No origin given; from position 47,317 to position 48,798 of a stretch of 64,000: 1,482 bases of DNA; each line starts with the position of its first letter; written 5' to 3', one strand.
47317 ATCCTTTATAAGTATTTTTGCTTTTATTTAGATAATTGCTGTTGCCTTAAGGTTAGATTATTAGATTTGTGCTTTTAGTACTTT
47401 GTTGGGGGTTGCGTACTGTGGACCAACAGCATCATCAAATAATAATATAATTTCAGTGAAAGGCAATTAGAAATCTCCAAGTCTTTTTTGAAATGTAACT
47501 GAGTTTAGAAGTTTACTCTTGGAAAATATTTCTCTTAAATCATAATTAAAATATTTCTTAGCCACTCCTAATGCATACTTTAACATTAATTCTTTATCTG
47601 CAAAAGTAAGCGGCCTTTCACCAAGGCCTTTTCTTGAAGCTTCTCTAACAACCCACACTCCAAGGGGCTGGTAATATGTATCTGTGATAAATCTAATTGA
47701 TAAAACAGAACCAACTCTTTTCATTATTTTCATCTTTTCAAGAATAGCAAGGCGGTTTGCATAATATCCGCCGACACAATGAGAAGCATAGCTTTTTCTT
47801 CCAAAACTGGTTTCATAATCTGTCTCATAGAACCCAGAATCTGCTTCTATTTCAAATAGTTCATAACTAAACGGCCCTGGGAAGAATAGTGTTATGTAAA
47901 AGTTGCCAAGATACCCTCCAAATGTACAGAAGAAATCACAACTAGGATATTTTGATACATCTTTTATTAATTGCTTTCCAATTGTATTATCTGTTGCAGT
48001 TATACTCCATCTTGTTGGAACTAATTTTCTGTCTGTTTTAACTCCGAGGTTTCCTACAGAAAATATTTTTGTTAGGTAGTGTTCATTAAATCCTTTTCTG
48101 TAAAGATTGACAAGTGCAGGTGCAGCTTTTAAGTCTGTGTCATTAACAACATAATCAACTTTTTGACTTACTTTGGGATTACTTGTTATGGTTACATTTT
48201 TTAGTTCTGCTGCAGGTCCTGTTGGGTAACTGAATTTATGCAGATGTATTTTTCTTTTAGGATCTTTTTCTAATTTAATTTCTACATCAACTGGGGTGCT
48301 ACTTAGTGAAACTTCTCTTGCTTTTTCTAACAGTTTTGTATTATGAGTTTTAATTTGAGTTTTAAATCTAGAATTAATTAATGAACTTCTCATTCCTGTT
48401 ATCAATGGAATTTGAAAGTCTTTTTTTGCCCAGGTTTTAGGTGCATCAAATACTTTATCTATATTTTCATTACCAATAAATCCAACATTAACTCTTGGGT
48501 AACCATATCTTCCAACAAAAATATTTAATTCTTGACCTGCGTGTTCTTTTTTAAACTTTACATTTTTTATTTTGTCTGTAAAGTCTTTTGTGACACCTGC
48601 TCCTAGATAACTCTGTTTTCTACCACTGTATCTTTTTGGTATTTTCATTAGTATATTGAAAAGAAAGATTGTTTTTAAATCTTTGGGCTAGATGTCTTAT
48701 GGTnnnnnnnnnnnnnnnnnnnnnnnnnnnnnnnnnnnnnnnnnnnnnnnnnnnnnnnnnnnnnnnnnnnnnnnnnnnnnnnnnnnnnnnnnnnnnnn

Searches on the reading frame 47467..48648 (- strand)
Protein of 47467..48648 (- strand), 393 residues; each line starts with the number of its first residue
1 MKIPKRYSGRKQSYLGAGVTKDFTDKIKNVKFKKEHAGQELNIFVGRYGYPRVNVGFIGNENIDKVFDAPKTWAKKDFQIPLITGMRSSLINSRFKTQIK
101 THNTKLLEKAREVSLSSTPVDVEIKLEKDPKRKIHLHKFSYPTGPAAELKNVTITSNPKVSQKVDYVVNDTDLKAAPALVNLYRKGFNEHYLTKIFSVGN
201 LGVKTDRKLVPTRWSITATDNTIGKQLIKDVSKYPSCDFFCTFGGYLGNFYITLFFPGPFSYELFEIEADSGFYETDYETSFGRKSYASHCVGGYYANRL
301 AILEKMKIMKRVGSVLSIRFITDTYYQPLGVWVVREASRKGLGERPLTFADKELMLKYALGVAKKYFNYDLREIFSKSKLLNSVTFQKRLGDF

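Call 39: search_protein_families(library=pfam, proteins=[window:47467-48648:-], max_evalue=0.01)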
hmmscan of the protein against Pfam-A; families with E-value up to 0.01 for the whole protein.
window:47467-48648:- (393 aa): 2 families
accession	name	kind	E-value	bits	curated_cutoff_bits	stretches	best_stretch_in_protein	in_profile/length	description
PF04894.17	Nre_N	-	9.4e-71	239.2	25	1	30-272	22-267/270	Archaeal Nre, N-terminal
PF04895.17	Nre_C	-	2.4e-23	82.6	27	1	280-393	2-110/110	Archaeal Nre, C-terminal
